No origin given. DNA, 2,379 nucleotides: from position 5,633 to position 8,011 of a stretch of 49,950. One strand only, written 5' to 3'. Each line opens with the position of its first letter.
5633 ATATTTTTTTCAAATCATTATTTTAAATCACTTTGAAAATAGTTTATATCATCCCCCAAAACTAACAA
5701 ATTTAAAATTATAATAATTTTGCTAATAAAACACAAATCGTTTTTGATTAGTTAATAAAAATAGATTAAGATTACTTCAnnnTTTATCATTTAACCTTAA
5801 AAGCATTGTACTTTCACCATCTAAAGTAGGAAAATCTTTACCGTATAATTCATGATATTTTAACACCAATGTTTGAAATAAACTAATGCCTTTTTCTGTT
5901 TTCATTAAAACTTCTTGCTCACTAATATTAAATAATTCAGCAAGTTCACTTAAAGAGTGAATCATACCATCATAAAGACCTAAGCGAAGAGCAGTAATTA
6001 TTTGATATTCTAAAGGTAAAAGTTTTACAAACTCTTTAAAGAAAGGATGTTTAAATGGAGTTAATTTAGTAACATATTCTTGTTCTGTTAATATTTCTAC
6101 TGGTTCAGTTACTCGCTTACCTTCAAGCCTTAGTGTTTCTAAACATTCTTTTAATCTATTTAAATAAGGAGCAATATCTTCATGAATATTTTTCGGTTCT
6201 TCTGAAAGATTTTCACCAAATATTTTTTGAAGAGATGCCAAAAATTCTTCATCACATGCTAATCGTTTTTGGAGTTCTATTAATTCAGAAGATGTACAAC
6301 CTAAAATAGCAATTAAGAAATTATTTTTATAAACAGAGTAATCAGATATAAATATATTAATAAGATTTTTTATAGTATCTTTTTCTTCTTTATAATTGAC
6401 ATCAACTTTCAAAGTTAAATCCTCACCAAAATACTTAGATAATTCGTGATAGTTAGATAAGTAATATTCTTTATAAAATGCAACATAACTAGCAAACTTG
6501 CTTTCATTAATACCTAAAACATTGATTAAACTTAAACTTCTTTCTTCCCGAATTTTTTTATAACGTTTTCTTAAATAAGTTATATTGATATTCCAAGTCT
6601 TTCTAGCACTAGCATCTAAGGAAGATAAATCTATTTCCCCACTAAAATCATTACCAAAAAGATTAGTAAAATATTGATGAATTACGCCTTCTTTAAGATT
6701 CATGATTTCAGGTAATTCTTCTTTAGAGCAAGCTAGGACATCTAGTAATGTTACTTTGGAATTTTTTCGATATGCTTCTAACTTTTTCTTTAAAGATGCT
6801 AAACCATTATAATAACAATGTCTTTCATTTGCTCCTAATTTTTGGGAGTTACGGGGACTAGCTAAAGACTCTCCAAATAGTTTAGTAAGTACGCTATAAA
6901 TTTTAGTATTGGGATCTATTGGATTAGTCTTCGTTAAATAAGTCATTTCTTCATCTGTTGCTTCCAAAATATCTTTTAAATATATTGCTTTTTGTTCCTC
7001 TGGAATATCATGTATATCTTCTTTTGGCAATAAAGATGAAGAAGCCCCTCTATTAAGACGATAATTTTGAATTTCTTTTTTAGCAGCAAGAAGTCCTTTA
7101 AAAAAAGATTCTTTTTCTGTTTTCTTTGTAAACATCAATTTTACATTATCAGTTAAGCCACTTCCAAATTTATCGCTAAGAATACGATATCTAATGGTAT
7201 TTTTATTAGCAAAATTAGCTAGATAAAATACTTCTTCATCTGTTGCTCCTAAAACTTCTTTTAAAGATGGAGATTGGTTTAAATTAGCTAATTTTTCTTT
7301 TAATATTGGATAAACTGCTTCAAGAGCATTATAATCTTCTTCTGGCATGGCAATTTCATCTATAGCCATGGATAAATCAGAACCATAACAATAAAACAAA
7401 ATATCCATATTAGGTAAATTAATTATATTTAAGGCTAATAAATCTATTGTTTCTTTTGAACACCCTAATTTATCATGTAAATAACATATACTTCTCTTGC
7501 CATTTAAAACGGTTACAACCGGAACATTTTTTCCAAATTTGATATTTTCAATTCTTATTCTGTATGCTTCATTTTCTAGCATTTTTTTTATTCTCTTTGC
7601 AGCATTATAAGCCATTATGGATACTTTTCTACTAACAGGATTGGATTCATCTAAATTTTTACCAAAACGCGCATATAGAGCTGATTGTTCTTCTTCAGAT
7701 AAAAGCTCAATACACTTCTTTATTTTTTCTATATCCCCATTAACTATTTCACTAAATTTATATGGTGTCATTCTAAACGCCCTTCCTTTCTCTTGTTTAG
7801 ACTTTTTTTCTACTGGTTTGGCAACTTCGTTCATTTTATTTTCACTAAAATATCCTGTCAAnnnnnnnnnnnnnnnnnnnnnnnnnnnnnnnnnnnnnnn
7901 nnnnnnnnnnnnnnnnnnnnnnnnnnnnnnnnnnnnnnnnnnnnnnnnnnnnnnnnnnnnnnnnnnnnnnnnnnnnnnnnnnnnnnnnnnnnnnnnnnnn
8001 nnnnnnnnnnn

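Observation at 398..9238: Tandem array of three paralogous giant sigma-70-family genes next to sigK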

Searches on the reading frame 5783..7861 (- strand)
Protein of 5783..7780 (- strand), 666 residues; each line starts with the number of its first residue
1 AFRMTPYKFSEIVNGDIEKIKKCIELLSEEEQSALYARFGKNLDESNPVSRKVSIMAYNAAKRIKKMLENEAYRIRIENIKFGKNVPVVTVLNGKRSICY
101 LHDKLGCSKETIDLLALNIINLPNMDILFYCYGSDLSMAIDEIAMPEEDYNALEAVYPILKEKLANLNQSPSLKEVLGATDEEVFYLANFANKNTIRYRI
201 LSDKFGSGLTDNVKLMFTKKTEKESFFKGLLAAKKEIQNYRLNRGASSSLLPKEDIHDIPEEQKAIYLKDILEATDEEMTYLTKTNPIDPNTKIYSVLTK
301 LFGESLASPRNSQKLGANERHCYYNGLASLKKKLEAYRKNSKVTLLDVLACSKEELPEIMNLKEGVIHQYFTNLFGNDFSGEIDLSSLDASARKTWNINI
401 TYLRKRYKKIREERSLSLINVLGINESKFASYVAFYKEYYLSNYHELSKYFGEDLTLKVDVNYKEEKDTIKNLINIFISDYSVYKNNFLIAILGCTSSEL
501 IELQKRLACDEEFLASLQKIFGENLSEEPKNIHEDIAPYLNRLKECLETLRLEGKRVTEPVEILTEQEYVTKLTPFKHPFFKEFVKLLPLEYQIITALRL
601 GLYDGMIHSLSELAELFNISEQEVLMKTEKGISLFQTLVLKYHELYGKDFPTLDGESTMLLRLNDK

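Call 11: find_related_loci(query=A2, collection=genome_contigs, flank=10000)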
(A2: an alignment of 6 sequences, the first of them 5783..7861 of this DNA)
Query A2 (693 aa) in genome_contigs; peptide patterns used: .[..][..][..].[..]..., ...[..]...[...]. (x = any residue, [..] = any of these).
53 stretches matched a pattern; 11 encode a relative of the query (tblastn E <= 1e-3); 11 distinct loci.
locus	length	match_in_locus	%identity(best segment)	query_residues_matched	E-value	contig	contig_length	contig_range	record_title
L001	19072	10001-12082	81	1-693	0e+0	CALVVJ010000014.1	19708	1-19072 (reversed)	MAG: uncultured Bacilli bacterium isolate BRZ_EQ__bin134 genome assembly, contig: BRZ_EQ__NODE_4310_length_19708_cov_4.5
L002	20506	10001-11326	57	36-693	3e-114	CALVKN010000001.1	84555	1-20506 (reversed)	MAG: uncultured Bacilli bacterium isolate BRZ_NK__bin60 genome assembly, contig: BRZ_NK__NODE_325_length_84555_cov_14.52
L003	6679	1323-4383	35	112-689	7e-88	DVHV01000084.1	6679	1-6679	MAG TPA_asm: Candidatus Onthocola stercoravium isolate ChiW5-5982 ChiW5__C60888_L6679_SRR5506738, whole genome shotgun s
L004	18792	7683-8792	34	66-690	2e-50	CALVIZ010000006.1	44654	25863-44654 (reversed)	MAG: uncultured Bacilli bacterium isolate BRZ_PF__bin60 genome assembly, contig: BRZ_PF__NODE_965_length_44654_cov_6.050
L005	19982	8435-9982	32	179-682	1e-48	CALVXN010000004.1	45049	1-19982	MAG: uncultured Bacilli bacterium isolate BRZ_Q__bin43 genome assembly, contig: BRZ_Q__NODE_728_length_45049_cov_9.79823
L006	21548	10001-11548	32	179-682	1e-47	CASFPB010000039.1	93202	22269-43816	uncultured bacterium isolate SI.A4.metabat-bins.190 genome assembly, contig: SI.A4.metabat-bins.190.fa_k141_341159, whol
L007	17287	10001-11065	35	291-665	2e-38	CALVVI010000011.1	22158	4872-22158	MAG: uncultured Bacilli bacterium isolate BRZ_DE__bin3 genome assembly, contig: BRZ_DE__NODE_2613_length_22158_cov_9.933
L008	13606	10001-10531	33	471-666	5e-21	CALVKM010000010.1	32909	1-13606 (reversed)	MAG: uncultured Bacilli bacterium isolate BRZ_NS__bin93 genome assembly, contig: BRZ_NS__NODE_1346_length_32909_cov_38.6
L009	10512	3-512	34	478-666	5e-19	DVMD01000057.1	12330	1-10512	MAG TPA_asm: Candidatus Onthocola stercorigallinarum isolate CHK195-3072 CHK195__C171538_L12330_ERR3414590, whole genome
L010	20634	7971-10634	30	45-674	3e-21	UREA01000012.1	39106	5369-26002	uncultured Tenericutes bacterium isolate UMGS910 genome assembly, contig: NODE_306_length_39106_cov_5.284301, whole geno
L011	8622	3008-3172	53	605-659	1e-12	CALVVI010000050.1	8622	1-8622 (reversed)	MAG: uncultured Bacilli bacterium isolate BRZ_DE__bin3 genome assembly, contig: BRZ_DE__NODE_10697_length_8622_cov_7.963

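Call 34: search_protein_families(library=pfam, proteins=[window:5783-7780:-], max_evalue=10)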
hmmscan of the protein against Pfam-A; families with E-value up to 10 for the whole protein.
window:5783-7780:- (666 aa): 1 family
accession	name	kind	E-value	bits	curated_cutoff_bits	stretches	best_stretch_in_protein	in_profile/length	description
PF04545.22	Sigma70_r4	-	0.024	14.6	24.1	1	602-624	15-37/50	Sigma-70, region 4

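Call 50: predict_structure(alignment_id=A5)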
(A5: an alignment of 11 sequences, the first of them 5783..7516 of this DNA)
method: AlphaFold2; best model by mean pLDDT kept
length: 578 residues; sequences in the alignment: 11
mean_pLDDT: 75.4   pTM: 0.34
mean pLDDT of the five models: 75.4, 74.8, 74.3, 73.2, 66.9
residues with pLDDT >= 90: 32; 70-90: 405; 50-70: 90; < 50: 51
segments of 3 or more residues with pLDDT < 50: 104-108, 157-176, 466-475, 564-578
pLDDT, mean of each block of 10 residues (from residue 1): 79 89 89 87 89 88 89 88 89 80 51 76 81 83 85 58 28 51 75 82 88 84 71 77 75 75 80 76 86 80 80 84 75 84 87 89 86 59 84 82 78 84 87 80 75 84 55 48 58 71 78 67 80 79 64 62 44 35
secondary structure, 60 per line:
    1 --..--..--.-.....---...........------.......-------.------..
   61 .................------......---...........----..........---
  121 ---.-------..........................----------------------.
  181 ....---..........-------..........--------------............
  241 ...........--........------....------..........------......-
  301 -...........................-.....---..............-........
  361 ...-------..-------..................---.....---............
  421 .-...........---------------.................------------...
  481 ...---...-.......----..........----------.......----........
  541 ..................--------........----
elements in order: H13-17 H21-31 H38-44 H59-77 H85-89 H93-103 H108-117 H132-157 H180-184 H188-197 H205-214 H229-251 E254-256 H257-261 H268-271 H278-287 E294-296 H302-326 H330-334 H338-351 H353-363 H380-397 H401-405 H409-421 H423-433 H449-465 H478-483 H491-497 H502-511 H522-528 H533-558 H567-574

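Call 52: fold_search(model_id=the predicted structure, library=pdb)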
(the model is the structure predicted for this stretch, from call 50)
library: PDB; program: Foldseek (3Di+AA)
matches with E <= 10: 100; with E <= 0.001: 0
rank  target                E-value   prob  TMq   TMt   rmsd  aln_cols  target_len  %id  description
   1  9oll_A                3.1e-01  0.08  0.10  0.08  35.2       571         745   12  Structure of human TRPC3 T573A mutant (released 2026-03-25)
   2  4g7h_P                4.5e-01  0.18  0.10  0.15  24.6       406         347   15  Crystal structure of Thermus thermophilus transcription initiation complex (released 2012-10-31)
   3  4xln_F                4.9e-01  0.18  0.10  0.15  23.2       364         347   16  Crystal structure of T. aquaticus transcription initiation complex containing bubble promoter and RNA (released 2015-09-23)
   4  5vi8_F                7.0e-01  0.15  0.10  0.17  24.9       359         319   13  Structure of a mycobacterium smegmatis transcription initiation complex with an upstream-fork promoter fragment (released 2017-04-26)
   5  7vpd_F                7.6e-01  0.13  0.09  0.15  23.9       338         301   14  Cryo-EM structure of Streptomyces coelicolor RNAP-promoter open complex with one Zur dimers (released 2022-08-03)
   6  5e17_F                8.3e-01  0.14  0.10  0.16  23.4       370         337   15  T. thermophilus transcription initiation complex having a RRR discriminator sequence and a nontemplate-strand length c (released 2016-03-09)
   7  6psq_L                8.3e-01  0.11  0.12  0.12  27.8       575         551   10  Escherichia coli RNA polymerase closed complex (TRPc) with TraR and rpsT P2 promoter (released 2020-03-25)
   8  9fog_F                9.4e-01  0.13  0.09  0.15  22.2       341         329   16  Ap3G bound in de novo transcription initiation T. thermophilus RNA polymerase complex with TC DNA template (released 2025-12-17)
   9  7mkd_L                9.4e-01  0.08  0.12  0.13  30.7       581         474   11  Cryo-EM structure of Escherichia coli RNA polymerase bound to lambda PR promoter DNA (class 1) (released 2021-09-29)
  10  6lts_F                9.9e-01  0.14  0.10  0.16  20.9       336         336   14  Crystal structure of Thermus thermophilus transcription initiation complex comprising a truncated sigma finger (released 2020-03-11)
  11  9uma_F                1.2e+00  0.15  0.11  0.17  22.7       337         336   15  CryoEM structure of T.thermophilus transcription initiation complex bound to Gp4A-C, -1 dA in the template DNA strand (released 2025-10-22)
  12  5tw1_F                1.2e+00  0.13  0.10  0.18  22.0       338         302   14  Crystal structure of a Mycobacterium smegmatis transcription initiation complex with RbpA (released 2017-01-18)
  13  6prz                  1.3e+00  0.03  0.07  0.08  33.0       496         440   12  XFEL beta2 AR structure by ligand exchange from Alprenolol to Alprenolol. (released 2019-11-13)
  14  8ftd_L                1.3e+00  0.09  0.13  0.15  28.8       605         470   11  Structure of Escherichia coli CedA in complex with transcription initiation complex (released 2024-01-10)
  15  4mex_F                1.3e+00  0.07  0.11  0.13  26.4       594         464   12  Crystal structure of Escherichia coli RNA polymerase in complex with salinamide A (released 2014-05-21)
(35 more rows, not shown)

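Call 53: search_protein_representatives(alignment_id=A2)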
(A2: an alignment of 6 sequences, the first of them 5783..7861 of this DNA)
Query: 6 sequences, 589 profile positions. Proteins with E-value up to 0.001 (for the whole library): 344; up to 1e-10: 126; up to 1e-30: 39. The best 150 are listed.
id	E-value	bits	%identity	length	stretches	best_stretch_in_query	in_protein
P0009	1.2e-180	618.5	-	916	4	2-313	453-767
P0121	4.5e-177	606.8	-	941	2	2-588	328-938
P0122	3.6e-136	471.7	-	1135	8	482-578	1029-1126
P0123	5.1e-94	332.5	-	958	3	8-277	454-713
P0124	2.7e-92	326.8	-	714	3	397-571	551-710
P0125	1.9e-88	314.1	-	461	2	28-352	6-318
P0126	1.2e-87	311.5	-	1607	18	25-98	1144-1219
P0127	4.9e-75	269.8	-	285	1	3-194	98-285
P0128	3.2e-73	263.8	-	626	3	23-272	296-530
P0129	8.6e-70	252.5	-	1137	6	485-586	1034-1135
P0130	2.1e-63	231.4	-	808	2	482-585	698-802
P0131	1.3e-60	222.1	-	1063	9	188-464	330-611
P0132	2.1e-59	218.2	-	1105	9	105-457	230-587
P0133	1.6e-58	215.3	-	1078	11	198-459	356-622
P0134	2.7e-56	207.9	-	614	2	27-280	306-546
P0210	2.8e-13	65.9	-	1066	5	447-560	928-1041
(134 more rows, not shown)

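Call 69: fold_search(model_id=the predicted structure, library=viral)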
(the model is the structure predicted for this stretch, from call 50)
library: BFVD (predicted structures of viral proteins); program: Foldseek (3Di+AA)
matches with E <= 10: 128; with E <= 0.001: 0
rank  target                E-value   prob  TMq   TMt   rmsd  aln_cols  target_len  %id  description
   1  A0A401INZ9            2.1e-01  0.08  0.09  0.06  42.3       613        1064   13  Wsv313-like protein [Hemigrapsus takanoi nimavirus]
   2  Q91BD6                2.9e-01  0.08  0.08  0.10  29.6       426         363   12  P40 [Spodoptera litura multicapsid nucleopolyhedrovirus]
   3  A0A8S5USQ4            3.2e-01  0.08  0.08  0.07  30.5       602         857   12  Uncharacterized protein [Myoviridae sp. ctijX18]
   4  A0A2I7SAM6            6.4e-01  0.04  0.08  0.06  30.5       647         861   12  (no name in the UniProt tables at hand)
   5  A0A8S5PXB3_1          7.3e-01  0.04  0.09  0.07  37.2       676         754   13  Minor tail protein [Myoviridae sp. ct4tH12]
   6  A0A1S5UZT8            8.7e-01  0.11  0.08  0.13  17.8       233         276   12  (no name in the UniProt tables at hand)
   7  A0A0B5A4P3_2          9.0e-01  0.04  0.08  0.06  36.9       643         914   13  (no name in the UniProt tables at hand)
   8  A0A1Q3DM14            1.0e+00  0.05  0.10  0.08  43.7       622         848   11  Uncharacterized protein [Chionoecetes opilio bacilliform virus]
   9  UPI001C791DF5         1.1e+00  0.05  0.10  0.07  37.5       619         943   11  (no name look-up for this kind of identifier)
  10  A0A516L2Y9            1.1e+00  0.02  0.07  0.05  39.5       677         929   12  (no name in the UniProt tables at hand)
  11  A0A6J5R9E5            1.2e+00  0.04  0.08  0.06  41.9       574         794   12  Uncharacterized protein [uncultured Caudovirales phage]
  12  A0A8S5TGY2            1.3e+00  0.04  0.09  0.10  28.4       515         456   11  DNA-directed RNA polymerase subunit sigma [Phage sp. ctL4h4]
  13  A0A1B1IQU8            1.4e+00  0.11  0.08  0.18  18.7       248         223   13  (no name in the UniProt tables at hand)
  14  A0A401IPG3            1.4e+00  0.03  0.08  0.05  42.4       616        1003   11  Wsv313-like protein [Metapenaeus ensis nimavirus]
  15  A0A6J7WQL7            1.4e+00  0.02  0.07  0.06  43.0       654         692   13  Uncharacterized protein [uncultured Caudovirales phage]
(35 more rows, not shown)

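Call 76: find_related_loci(query=A2, collection=viral_contigs, flank=5000)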
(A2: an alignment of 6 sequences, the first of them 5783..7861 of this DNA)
Query A2 (693 aa) in viral_contigs; peptide patterns used: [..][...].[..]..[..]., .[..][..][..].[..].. (x = any residue, [..] = any of these).
69 stretches matched a pattern, but none encodes a relative of the query by tblastn (E <= 1e-3).

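Call 77: find_related_loci(query=A2, collection=metagenome_contigs, flank=10000)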
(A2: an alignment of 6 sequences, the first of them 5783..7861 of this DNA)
Query A2 (693 aa) in metagenome_contigs; peptide patterns used: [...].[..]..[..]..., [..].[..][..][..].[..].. (x = any residue, [..] = any of these).
319 stretches matched a pattern; 6 encode a relative of the query (tblastn E <= 1e-3); 5 distinct loci.
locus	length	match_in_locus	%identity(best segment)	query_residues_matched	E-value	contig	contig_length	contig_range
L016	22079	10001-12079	99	1-693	0e+0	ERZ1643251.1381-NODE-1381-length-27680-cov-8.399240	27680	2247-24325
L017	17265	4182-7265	35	291-690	5e-38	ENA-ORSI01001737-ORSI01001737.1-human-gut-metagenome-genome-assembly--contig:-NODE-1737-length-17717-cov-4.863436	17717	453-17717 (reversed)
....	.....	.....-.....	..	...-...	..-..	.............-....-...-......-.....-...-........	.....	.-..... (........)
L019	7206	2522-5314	31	45-674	2e-22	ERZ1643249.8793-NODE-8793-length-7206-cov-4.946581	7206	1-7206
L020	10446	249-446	55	601-666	6e-18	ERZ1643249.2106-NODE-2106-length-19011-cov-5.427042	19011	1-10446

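Call 87: search_protein_families(library=ncbifam, proteins=[L005:10025-13627:+, L007:6176-8461:+, L002:8579-11326:+], max_evalue=1e-40)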
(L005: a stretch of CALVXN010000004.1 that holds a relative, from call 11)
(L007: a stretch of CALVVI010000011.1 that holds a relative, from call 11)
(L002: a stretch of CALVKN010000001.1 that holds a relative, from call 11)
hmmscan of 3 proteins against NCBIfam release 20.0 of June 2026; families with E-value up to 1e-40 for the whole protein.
L005:10025-13627:+ (1201 aa): 22 families
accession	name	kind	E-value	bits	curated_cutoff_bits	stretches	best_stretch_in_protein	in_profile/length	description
NF006666.0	PRK09210.1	equivalog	1.3e-108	363.6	572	1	143-444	70-369/370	RNA polymerase sigma factor RpoD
NF004208.0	PRK05658.1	equivalog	1.1e-104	351.7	555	1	203-445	390-630/631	RNA polymerase sigma factor RpoD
TIGR02393.1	RpoD_Cterm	equivalog_domain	2.8e-93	311.9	354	1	206-444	1-237/238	RNA polymerase sigma factor RpoD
TIGR02997.1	Sig70-cyanoRpoD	subfamily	5.3e-91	305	384.5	1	203-431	72-297/298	RNA polymerase sigma factor, RpoD/SigA family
NF005643.0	PRK07406.1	equivalog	2.4e-90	303.4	500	1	196-443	151-395/397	RNA polymerase sigma factor RpoD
NF041931.2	MzaA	equivalog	4.7e-90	303.4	800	1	204-446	474-716/726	MZA anti-phage system associated sigma-70 family RNA polymerase sigma factor MzaA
NF004562.0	PRK05901.1-4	equivalog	1.3e-89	301.2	779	1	203-444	314-553/571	RNA polymerase sigma factor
NF005785.0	PRK07598.1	equivalog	1.9e-89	300.3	554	1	196-446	166-413/415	RNA polymerase sigma factor SigC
NF004560.0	PRK05901.1-1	equivalog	4.4e-89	299.9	711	1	204-444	277-515/516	RNA polymerase sigma factor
NF004561.0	PRK05901.1-3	equivalog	4.9e-89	299.9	582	1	204-444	298-536/537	RNA polymerase sigma factor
TIGR02394.1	rpoS_proteo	equivalog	7e-84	281.7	378.7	1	169-440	10-279/285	RNA polymerase sigma factor RpoS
NF005920.0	PRK07921.1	subfamily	6.5e-83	278.4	464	1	204-443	89-326/328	RNA polymerase sigma factor SigB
NF004207.0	PRK05657.1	equivalog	1.3e-82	277.8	394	1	153-440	37-322/329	RNA polymerase sigma factor RpoS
NF005642.0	PRK07405.1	subfamily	3.2e-79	266.4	524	1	195-444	73-316/318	RNA polymerase sigma factor SigD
NF004566.0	PRK05901.2-4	equivalog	5.2e-75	253.3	531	1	169-448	152-447/448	RNA polymerase sigma factor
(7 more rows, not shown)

L007:6176-8461:+ (762 aa): 18 families
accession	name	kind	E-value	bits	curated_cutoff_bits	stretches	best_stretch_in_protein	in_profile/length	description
TIGR02997.1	Sig70-cyanoRpoD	subfamily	1e-73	248.3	384.5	1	181-421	58-298/298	RNA polymerase sigma factor, RpoD/SigA family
TIGR02393.1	RpoD_Cterm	equivalog_domain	9.6e-71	238.1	354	1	200-426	3-230/238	RNA polymerase sigma factor RpoD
NF005643.0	PRK07406.1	equivalog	3.5e-68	230.5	500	1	164-425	128-388/397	RNA polymerase sigma factor RpoD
NF004208.0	PRK05658.1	equivalog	1.4e-66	225.8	555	1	194-423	389-619/631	RNA polymerase sigma factor RpoD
NF041931.2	MzaA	equivalog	1.6e-66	225.6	800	1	174-432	453-713/726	MZA anti-phage system associated sigma-70 family RNA polymerase sigma factor MzaA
NF005785.0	PRK07598.1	equivalog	1.3e-65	221.9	554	1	178-427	156-405/415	RNA polymerase sigma factor SigC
NF006666.0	PRK09210.1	equivalog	2.1e-64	218.1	572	1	195-423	130-359/370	RNA polymerase sigma factor RpoD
NF004561.0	PRK05901.1-3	equivalog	2e-63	215.3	582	1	178-422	280-525/537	RNA polymerase sigma factor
NF005642.0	PRK07405.1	subfamily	1.2e-61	208.6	524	1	180-424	65-309/318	RNA polymerase sigma factor SigD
NF004615.0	PRK05949.1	subfamily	1.3e-61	208.3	530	1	181-425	75-319/327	RNA polymerase sigma factor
NF004560.0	PRK05901.1-1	equivalog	6.3e-61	207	711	1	169-423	250-505/516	RNA polymerase sigma factor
NF005920.0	PRK07921.1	subfamily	9.5e-61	205.6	464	1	172-422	65-316/328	RNA polymerase sigma factor SigB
NF004562.0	PRK05901.1-4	equivalog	6.9e-57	193.2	779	1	200-424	319-545/571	RNA polymerase sigma factor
TIGR02394.1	rpoS_proteo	equivalog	5.6e-54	183.6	378.7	1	200-426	49-276/285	RNA polymerase sigma factor RpoS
NF004564.0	PRK05901.2-2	equivalog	5.3e-52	177.1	617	1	195-432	246-492/500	RNA polymerase sigma factor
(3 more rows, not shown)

L002:8579-11326:+ (916 aa): 19 families
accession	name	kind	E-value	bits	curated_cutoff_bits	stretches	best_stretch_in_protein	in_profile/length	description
NF004208.0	PRK05658.1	equivalog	3.2e-76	257.7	555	1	203-452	379-617/631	RNA polymerase sigma factor RpoD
NF041931.2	MzaA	equivalog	8.4e-72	243.1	800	1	202-466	461-716/726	MZA anti-phage system associated sigma-70 family RNA polymerase sigma factor MzaA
TIGR02393.1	RpoD_Cterm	equivalog_domain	8.6e-72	241.6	354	1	219-463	3-236/238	RNA polymerase sigma factor RpoD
TIGR02997.1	Sig70-cyanoRpoD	subfamily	3.8e-71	239.8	384.5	1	191-451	51-297/298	RNA polymerase sigma factor, RpoD/SigA family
NF006666.0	PRK09210.1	equivalog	7.4e-71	239.4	572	1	97-457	38-361/370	RNA polymerase sigma factor RpoD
NF005920.0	PRK07921.1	subfamily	4e-68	229.8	464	1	167-453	33-316/328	RNA polymerase sigma factor SigB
NF005643.0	PRK07406.1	equivalog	3.5e-65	220.6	500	1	215-460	159-391/397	RNA polymerase sigma factor RpoD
NF004560.0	PRK05901.1-1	equivalog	1.7e-63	215.5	711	1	164-458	214-508/516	RNA polymerase sigma factor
NF005785.0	PRK07598.1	equivalog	3.8e-63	213.7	554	1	204-464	162-411/415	RNA polymerase sigma factor SigC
NF004561.0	PRK05901.1-3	equivalog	2.6e-62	211.7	582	1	168-458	242-529/537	RNA polymerase sigma factor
NF004562.0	PRK05901.1-4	equivalog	7.2e-59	199.7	779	1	218-457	319-545/571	RNA polymerase sigma factor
NF005642.0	PRK07405.1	subfamily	4.9e-58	196.8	524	1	207-453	74-307/318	RNA polymerase sigma factor SigD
TIGR02394.1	rpoS_proteo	equivalog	4.5e-57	193.7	378.7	1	216-459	46-278/285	RNA polymerase sigma factor RpoS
NF004566.0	PRK05901.2-4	equivalog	3.5e-56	191.3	531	1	215-461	191-440/448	RNA polymerase sigma factor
NF004564.0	PRK05901.2-2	equivalog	3.4e-55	187.6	617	1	214-459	246-486/500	RNA polymerase sigma factor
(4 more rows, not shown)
